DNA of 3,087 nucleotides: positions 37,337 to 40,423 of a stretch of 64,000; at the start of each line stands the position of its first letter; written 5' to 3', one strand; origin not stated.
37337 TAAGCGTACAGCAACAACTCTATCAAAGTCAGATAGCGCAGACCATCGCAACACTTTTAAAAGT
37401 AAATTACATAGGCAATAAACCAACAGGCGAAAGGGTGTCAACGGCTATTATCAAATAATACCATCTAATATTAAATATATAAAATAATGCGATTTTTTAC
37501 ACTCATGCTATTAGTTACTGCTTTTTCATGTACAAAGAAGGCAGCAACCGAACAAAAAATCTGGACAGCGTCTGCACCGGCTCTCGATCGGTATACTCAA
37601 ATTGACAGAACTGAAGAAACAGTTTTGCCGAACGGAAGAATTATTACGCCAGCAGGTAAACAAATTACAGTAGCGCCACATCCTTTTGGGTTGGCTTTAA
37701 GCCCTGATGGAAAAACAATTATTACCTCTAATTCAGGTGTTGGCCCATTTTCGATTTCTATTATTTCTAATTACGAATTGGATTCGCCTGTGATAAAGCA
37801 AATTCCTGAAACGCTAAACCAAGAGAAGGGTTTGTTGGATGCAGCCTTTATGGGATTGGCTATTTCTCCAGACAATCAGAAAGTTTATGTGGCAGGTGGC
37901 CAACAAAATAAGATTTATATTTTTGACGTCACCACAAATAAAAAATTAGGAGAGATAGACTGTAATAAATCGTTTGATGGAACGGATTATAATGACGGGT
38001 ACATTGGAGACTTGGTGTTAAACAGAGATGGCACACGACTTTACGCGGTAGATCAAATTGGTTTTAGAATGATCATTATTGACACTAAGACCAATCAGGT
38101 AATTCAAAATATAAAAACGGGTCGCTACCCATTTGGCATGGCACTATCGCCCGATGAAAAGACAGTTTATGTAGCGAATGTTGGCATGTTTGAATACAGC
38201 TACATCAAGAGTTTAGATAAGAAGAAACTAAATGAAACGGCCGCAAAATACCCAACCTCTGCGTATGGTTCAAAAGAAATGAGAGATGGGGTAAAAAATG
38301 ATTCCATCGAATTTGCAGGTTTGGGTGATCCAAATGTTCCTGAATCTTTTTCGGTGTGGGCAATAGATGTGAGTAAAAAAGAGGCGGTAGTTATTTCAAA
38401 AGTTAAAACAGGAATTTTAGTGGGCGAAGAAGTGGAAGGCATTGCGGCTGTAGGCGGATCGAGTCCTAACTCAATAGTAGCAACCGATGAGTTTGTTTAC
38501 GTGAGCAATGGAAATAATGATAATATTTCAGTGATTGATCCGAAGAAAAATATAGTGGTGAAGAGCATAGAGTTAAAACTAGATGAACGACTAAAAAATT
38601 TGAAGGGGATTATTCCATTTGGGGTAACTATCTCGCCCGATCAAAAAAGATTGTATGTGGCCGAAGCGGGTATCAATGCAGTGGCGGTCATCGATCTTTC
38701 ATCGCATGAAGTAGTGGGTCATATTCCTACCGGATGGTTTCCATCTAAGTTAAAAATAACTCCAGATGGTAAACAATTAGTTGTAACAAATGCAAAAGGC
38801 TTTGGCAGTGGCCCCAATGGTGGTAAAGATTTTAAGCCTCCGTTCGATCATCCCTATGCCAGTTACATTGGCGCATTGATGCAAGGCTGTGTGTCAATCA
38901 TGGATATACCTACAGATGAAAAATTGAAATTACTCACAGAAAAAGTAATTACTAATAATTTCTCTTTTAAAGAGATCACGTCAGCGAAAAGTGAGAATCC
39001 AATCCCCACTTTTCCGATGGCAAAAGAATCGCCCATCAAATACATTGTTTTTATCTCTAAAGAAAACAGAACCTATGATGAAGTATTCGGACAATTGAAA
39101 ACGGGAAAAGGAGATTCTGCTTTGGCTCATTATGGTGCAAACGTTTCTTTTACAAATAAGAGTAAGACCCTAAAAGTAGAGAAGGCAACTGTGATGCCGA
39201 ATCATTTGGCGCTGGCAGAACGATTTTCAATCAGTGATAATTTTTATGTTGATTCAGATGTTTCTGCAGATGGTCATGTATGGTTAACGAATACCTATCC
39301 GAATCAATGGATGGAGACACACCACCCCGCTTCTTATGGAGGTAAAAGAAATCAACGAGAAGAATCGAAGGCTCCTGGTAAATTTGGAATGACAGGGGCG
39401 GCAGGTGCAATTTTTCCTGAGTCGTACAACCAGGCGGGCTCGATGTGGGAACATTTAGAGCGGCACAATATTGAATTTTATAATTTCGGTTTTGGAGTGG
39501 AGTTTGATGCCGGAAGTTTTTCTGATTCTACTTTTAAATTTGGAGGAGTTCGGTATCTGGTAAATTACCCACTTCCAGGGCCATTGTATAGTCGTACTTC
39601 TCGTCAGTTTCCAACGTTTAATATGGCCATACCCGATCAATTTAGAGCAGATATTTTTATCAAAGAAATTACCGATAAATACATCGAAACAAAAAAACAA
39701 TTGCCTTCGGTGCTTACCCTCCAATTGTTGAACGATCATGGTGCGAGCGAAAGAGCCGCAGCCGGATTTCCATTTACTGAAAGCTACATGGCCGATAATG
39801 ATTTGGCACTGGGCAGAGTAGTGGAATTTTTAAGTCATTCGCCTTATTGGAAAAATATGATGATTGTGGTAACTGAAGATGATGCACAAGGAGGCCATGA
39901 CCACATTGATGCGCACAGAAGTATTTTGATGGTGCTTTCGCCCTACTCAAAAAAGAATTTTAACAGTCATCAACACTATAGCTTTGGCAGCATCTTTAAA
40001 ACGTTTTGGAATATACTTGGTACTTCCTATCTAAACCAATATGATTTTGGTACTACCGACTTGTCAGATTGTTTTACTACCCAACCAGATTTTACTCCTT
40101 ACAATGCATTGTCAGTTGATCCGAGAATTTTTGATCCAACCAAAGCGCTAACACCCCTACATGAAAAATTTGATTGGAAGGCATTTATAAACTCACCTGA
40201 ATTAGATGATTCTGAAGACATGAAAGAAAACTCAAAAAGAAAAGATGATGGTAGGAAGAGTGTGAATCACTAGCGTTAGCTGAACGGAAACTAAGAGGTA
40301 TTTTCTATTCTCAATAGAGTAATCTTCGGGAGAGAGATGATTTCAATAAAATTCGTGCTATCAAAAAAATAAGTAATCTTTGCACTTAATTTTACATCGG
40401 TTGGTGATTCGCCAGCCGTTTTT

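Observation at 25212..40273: Phosphonate-catabolism genes placed back-to-back with a SusC/SusD pair and two secreted phosphoesterases: a candidate organophosphorus utilisation locus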

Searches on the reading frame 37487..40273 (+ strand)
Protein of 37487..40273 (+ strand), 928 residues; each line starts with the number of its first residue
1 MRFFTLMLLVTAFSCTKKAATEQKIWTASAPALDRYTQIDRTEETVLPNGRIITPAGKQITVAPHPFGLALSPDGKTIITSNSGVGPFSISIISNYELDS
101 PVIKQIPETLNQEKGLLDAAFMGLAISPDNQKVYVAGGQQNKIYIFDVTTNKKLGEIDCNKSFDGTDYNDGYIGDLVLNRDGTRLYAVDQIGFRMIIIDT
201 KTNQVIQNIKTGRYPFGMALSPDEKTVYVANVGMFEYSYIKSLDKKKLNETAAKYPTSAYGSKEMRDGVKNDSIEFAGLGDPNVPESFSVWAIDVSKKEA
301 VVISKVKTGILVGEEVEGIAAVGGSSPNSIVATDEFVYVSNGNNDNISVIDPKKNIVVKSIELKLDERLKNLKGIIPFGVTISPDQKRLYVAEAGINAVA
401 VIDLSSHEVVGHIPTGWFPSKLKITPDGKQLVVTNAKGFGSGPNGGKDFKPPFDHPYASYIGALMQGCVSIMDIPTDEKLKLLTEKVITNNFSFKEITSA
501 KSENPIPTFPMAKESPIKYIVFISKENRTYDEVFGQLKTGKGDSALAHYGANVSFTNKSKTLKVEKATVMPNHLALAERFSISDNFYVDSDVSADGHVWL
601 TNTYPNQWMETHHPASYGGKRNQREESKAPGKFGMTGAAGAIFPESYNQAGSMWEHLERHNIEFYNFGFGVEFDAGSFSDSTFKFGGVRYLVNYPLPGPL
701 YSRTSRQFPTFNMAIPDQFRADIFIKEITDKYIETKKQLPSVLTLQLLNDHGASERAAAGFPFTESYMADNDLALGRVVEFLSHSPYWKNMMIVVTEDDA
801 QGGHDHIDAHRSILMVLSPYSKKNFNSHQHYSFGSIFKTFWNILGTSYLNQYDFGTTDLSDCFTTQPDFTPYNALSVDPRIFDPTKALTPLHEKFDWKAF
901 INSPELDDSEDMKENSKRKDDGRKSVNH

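Call 4: search_protein_families(library=pfam, proteins=[window:37487-40273:+])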
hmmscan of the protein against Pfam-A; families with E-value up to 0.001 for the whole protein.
window:37487-40273:+ (928 aa): 7 families
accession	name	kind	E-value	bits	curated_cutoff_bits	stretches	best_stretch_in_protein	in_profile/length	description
PF10282.15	Lactonase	-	1.6e-09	37.9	21.7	0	380-436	249-310/344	Lactonase, 7-bladed beta-propeller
PF08450.18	SGL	-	4.3e-08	33.5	26.3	0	123-166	138-182/246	SMP-30/Gluconolactonase/LRE-like region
PF21783.3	YNCE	-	6.5e-08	32.7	27.1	0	332-435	207-302/339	YNCE-like beta-propeller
PF04185.19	Phosphoesterase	-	6.7e-08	32.5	23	0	562-839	99-348/356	Phosphoesterase family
PF01731.26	Arylesterase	-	2.2e-07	31.4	21.3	0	122-151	57-86/86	Arylesterase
PF25174.1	Beta-prop_THOC3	-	1.2e-05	24.9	305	0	124-161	52-89/272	THOC3 beta-propeller domain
PF13964.12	Kelch_6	-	4e-05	23.9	25.3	0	126-152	8-39/50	Kelch motif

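Call 6: search_protein_families(library=ncbifam, proteins=[window:37487-40273:+], max_evalue=0.001)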
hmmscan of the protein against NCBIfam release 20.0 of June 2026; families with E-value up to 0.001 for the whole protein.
window:37487-40273:+ (928 aa): 10 families
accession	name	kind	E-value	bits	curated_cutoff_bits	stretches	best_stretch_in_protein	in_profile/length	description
TIGR03866.1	PQQ_ABC_repeats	subfamily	1.1e-28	100.2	287.3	2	331-436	7-102/310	PQQ-dependent catabolism-associated beta-propeller protein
TIGR02276.1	beta_rpt_yvtn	repeat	1.1e-27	95.7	27.85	2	181-220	2-41/42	beta-propeller repeat protein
NF052340.1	hydrazine_beta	equivalog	3.3e-22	79.1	560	2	316-435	67-180/372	hydrazine synthase subunit beta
NF052280.1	7_blade_YncE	equivalog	8.3e-17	61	400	1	118-230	215-316/338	7-bladed beta-propeller protein YncE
NF052460.1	L-NosZ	equivalog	9.5e-15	54.1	700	2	329-436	180-277/480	clade III lactonase-type nitrous-oxide reductase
TIGR03907.1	QH_beta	equivalog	1e-13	51.2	223.2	1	335-434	2-98/338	quinohemoprotein amine dehydrogenase subunit beta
NF048007.1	MmpL3Stblzr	equivalog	2.4e-13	50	600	1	308-434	32-150/366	MmpL3/TtfA transport complex stabilizer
NF052342.1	hydrazine_BC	exception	1.1e-11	43.7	1250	1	329-433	86-184/690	hydrazine synthase subunit beta-gamma fusion subunit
NF038117.1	choice_anch_I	subfamily_domain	4.2e-09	35.8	300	0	336-492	12-148/458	choice-of-anchor I family protein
TIGR03397.1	acid_phos_Burk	subfamily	8.3e-08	31.8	362.75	1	768-840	365-446/483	acid phosphatase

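Call 34: search_solved_structures(query=window:37487-40273:+, max_evalue=0.01, show_alignments=1)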
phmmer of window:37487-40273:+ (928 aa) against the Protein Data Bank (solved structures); distinct sequences matched with E-value up to 0.01: 6.
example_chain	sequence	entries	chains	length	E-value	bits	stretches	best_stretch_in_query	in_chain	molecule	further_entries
1l0q_A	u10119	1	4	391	6.4e-30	106.9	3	336-436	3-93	Surface layer protein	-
5c2v_B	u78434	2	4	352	4.4e-16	61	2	197-405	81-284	HYDRAZINE SYNTHASE BETA SUBUNIT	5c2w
3bws_A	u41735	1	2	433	4.8e-05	24.5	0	121-235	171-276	protein Lp49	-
3vgz_A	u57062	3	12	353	0.00025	22.2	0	379-434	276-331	Uncharacterized protein YncE | PQQ-dependent catabolism-associated beta-propeller protein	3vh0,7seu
5i2t_A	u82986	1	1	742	0.0047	17.9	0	122-169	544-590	Periodic tryptophan protein 2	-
7suk_LO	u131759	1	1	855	0.0084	17.1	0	122-169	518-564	Periodic tryptophan protein 2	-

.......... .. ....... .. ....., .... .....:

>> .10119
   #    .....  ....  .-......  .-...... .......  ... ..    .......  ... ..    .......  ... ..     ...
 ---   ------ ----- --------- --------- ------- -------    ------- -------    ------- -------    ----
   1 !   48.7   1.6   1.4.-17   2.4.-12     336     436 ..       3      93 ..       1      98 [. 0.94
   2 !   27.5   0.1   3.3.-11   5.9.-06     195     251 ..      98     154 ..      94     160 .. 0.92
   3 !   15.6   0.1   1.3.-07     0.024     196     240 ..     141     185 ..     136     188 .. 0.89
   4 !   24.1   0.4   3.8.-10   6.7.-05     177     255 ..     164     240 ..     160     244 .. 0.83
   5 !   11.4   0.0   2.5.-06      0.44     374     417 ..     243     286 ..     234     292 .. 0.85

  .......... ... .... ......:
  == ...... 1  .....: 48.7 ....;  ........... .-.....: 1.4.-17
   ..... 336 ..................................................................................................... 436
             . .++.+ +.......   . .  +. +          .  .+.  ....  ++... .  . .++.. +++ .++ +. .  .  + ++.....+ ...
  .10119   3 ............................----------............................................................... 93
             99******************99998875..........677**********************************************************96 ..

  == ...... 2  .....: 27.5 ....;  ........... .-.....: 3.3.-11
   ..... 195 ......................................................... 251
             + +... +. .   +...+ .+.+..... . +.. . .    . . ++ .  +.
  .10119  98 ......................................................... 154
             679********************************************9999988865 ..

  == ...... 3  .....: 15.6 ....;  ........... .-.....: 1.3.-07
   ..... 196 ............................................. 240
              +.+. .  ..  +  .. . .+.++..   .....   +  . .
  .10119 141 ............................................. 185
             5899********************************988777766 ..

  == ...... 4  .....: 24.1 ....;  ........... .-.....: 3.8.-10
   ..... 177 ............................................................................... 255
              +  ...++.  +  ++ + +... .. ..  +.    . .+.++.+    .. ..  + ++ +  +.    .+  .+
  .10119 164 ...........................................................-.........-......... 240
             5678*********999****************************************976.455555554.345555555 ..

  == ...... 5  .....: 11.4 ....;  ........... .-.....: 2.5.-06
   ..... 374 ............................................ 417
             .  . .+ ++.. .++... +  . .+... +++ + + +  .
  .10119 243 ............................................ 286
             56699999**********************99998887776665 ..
